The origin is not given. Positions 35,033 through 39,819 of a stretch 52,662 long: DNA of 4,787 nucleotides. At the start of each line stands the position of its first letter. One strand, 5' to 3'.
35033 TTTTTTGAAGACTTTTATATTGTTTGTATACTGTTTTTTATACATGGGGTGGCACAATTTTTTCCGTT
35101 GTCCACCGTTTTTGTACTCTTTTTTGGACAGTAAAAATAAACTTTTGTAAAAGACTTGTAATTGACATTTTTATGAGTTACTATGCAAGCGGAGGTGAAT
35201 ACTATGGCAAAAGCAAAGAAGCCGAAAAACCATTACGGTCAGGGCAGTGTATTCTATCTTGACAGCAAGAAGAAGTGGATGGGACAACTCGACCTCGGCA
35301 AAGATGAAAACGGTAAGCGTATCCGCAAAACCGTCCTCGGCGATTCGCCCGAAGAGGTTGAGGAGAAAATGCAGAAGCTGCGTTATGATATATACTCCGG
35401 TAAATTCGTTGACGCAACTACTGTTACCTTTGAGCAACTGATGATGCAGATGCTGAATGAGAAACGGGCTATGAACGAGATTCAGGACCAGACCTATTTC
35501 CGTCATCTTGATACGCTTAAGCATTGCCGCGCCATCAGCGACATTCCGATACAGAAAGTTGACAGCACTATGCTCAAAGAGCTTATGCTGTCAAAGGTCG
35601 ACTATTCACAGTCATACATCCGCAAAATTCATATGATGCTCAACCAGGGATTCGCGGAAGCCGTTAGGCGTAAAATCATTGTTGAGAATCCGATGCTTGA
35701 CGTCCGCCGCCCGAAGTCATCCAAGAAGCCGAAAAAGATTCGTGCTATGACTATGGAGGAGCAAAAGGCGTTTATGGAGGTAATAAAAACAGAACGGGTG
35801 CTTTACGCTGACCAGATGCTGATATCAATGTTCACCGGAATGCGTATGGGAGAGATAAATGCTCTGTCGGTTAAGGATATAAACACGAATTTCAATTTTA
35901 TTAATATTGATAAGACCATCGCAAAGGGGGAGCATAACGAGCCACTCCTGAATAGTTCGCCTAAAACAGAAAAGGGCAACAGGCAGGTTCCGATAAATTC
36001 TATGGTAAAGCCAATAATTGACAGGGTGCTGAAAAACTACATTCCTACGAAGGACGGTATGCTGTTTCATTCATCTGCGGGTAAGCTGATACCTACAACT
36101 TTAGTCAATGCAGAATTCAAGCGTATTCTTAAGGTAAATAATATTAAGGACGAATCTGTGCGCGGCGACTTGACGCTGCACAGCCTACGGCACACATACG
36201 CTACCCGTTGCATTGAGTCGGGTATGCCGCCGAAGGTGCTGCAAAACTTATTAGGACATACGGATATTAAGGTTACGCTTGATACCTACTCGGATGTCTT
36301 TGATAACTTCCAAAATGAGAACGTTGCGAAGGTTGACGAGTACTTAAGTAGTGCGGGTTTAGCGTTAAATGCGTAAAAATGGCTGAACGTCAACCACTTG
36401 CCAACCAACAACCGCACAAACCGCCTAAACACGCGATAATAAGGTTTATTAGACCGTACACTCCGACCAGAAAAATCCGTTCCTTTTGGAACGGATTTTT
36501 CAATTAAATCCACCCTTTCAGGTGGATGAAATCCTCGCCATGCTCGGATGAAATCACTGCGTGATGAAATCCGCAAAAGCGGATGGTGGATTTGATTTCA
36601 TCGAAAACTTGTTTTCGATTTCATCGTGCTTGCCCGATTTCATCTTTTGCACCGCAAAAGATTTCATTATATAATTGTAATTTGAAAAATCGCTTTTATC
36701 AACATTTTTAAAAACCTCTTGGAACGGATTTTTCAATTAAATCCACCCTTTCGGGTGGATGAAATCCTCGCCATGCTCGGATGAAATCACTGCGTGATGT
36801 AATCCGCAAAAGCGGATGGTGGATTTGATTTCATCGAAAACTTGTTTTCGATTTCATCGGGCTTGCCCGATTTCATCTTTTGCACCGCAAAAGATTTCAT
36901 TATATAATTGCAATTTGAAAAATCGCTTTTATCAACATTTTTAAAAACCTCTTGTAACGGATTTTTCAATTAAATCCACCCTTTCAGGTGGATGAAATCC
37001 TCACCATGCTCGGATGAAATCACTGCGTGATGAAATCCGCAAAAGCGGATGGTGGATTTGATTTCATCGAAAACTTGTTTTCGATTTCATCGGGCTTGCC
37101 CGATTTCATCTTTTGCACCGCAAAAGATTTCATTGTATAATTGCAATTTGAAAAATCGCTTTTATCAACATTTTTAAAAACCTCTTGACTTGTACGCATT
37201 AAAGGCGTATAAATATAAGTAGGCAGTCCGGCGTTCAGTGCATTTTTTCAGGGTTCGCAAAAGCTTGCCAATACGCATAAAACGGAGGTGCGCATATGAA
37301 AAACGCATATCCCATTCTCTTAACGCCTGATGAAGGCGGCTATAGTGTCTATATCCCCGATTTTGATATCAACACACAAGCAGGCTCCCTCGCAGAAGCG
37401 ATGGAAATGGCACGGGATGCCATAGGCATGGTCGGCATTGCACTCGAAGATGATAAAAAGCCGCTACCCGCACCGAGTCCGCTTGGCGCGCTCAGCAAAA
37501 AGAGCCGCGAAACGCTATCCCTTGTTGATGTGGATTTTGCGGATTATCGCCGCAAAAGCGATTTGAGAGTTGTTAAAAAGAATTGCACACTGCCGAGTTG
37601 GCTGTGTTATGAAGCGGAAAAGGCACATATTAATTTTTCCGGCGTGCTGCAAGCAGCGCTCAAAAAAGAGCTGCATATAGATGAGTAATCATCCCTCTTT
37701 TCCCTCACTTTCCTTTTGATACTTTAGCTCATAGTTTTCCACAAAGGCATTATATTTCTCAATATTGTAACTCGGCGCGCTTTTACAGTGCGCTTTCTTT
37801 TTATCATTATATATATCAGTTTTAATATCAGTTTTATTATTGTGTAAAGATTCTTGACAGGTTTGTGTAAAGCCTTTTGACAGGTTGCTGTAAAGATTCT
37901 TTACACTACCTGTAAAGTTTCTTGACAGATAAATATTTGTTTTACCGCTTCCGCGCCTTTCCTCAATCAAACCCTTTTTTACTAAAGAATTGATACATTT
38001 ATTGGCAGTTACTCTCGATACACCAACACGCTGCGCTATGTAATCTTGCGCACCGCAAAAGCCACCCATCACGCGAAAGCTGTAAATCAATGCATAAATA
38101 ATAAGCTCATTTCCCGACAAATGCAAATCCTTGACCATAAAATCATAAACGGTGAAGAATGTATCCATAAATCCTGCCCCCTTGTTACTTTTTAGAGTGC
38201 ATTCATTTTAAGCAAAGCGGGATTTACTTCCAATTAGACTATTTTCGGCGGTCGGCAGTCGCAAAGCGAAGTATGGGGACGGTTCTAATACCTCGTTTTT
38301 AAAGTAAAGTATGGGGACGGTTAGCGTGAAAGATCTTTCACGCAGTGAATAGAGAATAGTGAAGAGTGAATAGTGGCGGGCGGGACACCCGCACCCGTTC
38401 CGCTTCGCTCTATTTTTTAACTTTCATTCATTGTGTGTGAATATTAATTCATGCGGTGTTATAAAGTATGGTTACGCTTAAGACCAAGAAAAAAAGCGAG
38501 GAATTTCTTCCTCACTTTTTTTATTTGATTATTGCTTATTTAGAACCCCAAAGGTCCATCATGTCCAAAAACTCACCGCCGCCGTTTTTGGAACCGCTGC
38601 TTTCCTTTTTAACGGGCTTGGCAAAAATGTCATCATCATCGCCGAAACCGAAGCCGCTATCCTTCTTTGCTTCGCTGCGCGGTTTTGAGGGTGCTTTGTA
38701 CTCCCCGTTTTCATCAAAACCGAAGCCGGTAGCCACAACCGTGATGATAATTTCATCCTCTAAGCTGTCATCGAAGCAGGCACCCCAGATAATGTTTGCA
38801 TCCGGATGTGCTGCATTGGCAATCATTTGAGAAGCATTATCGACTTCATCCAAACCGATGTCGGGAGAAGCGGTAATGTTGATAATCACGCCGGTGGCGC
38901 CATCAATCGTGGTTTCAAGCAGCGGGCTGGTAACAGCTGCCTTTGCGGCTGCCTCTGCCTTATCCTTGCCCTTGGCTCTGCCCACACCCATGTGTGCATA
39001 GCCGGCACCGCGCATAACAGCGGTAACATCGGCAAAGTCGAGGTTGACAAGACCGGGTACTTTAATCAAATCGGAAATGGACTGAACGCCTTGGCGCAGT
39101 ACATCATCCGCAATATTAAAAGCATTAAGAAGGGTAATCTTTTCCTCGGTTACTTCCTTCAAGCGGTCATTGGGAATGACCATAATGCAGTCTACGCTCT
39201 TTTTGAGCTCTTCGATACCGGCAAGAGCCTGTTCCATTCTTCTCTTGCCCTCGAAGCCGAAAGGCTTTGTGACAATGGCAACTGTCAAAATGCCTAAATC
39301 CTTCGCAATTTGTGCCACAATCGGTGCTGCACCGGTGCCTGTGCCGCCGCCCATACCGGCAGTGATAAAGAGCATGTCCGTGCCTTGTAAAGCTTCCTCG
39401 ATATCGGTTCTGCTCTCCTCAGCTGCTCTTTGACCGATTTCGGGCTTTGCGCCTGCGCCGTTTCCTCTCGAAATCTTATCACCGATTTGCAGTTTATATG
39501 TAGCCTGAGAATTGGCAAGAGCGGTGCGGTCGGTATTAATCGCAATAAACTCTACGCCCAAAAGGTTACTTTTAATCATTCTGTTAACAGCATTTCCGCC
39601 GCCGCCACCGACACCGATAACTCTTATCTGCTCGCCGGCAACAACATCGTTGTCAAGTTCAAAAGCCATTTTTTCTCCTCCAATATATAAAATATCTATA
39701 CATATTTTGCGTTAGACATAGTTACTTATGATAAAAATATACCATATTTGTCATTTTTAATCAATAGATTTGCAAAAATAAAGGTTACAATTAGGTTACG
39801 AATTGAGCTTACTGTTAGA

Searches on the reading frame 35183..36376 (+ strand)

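Call 56: search_protein_families(library=pfam, proteins=[window:35183-36376:+], max_evalue=0.001)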
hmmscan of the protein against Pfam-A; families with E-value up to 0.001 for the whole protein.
window:35183-36376:+ (397 aa): 2 families
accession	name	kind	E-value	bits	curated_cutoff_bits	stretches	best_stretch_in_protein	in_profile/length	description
PF00589.27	Phage_integrase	-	3.3e-24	86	27.1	1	189-373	3-169/172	Phage integrase family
PF13102.12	Phage_int_SAM_5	-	0.00038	21.2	22.3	0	92-170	11-92/98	Phage integrase SAM-like domain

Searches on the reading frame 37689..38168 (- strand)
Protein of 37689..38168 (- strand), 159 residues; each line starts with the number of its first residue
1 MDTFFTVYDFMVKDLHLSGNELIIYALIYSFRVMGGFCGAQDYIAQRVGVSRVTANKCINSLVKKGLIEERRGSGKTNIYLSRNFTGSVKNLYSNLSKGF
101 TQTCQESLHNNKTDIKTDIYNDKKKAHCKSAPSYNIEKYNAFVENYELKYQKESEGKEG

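Call 57: search_protein_families(library=pfam, proteins=[window:37689-38168:-], max_evalue=0.001)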
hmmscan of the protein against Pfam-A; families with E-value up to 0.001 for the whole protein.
window:37689-38168:- (159 aa): 10 families
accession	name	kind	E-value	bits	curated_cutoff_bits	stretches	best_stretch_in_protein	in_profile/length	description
PF13730.12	HTH_36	-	6e-07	29.6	25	1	16-68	2-55/55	Helix-turn-helix domain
PF13545.12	HTH_Crp_2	-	9.9e-06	25.9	27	1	41-73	25-56/70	Crp-like helix-turn-helix domain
PF01978.25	TrmB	-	4e-05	23.8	25.6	1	42-80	26-62/68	Sugar-specific transcriptional regulator TrmB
PF12802.13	MarR_2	-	0.00012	22.6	27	1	42-72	24-54/61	MarR family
PF21984.2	DnaD_N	-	0.00029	21.4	27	1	13-98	10-92/101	DnaD N-terminal domain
PF02082.26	Rrf2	-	0.00036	21.1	30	1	42-75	27-61/132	Iron-dependent Transcriptional regulator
PF00392.27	GntR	-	0.00039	20.5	27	1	44-75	30-61/64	Bacterial regulatory proteins, gntR family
PF22168.2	DIP2311-like_C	-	0.00044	20.9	27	1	48-80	29-60/63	Transcriptional regulator DIP2311-like, C-terminal domain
PF13412.12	HTH_24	-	0.00054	19.9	21.9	1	44-69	23-48/48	Winged helix-turn-helix DNA-binding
PF14277.12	DUF4364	-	0.00058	20.1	26.9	1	53-119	34-100/162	Domain of unknown function (DUF4364)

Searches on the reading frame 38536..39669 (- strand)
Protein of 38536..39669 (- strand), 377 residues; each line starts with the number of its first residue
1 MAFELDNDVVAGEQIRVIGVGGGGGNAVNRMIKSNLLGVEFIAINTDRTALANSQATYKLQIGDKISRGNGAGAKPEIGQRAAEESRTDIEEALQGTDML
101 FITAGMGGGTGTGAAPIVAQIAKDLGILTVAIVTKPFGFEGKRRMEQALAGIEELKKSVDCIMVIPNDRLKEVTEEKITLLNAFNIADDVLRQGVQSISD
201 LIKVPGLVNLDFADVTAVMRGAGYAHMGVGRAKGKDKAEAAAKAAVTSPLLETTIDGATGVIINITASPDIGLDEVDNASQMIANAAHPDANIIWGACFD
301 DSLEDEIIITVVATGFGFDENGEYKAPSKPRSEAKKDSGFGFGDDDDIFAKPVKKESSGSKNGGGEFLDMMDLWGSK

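Call 57: search_protein_families(library=pfam, proteins=[window:38536-39669:-], max_evalue=0.001)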
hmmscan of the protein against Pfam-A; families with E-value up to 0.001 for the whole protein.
window:38536-39669:- (377 aa): 2 families
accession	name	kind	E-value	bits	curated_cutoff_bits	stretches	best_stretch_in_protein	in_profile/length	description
PF00091.31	Tubulin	-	3.1e-51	174.8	33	1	14-173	1-188/190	Tubulin/FtsZ family, GTPase domain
PF12327.13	FtsZ_C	-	1.3e-34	118.8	27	1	223-316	1-94/95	FtsZ family, C-terminal domain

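Call 83: list_cluster_members(proteins=[window:38536-39669:-, window:50578-51546:-, window:40927-42042:-, window:6248-7018:-, window:4472-6232:-, window:10294-10683:-, window:3881-4456:-, window:3441-3869:-])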
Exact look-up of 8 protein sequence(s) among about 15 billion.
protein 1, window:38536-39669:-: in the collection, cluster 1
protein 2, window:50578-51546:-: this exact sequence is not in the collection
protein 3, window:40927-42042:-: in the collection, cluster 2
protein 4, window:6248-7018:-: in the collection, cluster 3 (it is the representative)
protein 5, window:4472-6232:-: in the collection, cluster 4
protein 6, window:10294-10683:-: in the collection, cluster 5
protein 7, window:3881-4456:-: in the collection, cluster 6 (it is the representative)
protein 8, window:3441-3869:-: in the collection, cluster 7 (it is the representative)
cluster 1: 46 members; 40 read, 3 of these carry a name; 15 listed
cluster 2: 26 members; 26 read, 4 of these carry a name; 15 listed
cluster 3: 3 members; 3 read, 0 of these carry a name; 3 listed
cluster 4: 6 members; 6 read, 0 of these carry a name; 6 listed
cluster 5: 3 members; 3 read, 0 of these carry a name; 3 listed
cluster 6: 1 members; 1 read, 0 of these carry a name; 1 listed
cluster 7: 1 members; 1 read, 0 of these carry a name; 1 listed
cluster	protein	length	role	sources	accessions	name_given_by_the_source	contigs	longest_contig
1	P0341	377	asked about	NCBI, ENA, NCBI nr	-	-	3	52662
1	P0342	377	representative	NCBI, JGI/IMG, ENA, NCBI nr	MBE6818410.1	MAG: cell division protein FtsZ [Ruminococcaceae bacterium] | cell division protein FtsZ [Oscillospiraceae bacterium]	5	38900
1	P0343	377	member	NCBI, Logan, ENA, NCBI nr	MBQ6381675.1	MAG: cell division protein FtsZ [Clostridia bacterium] | cell division protein FtsZ [Clostridia bacterium]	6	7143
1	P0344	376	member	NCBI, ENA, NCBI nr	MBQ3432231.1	MAG: cell division protein FtsZ [Clostridia bacterium] | cell division protein FtsZ [Clostridia bacterium]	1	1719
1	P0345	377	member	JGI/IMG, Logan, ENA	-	-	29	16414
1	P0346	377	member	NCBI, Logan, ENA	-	-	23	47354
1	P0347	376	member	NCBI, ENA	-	-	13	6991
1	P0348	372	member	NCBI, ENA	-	-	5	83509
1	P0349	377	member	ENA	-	-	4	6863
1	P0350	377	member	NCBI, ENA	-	-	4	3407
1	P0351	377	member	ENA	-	-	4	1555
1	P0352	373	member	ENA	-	-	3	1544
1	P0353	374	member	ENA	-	-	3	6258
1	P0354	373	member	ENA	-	-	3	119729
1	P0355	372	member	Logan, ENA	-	-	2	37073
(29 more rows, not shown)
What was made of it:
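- Tried and rejected: Organism name (call 83).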
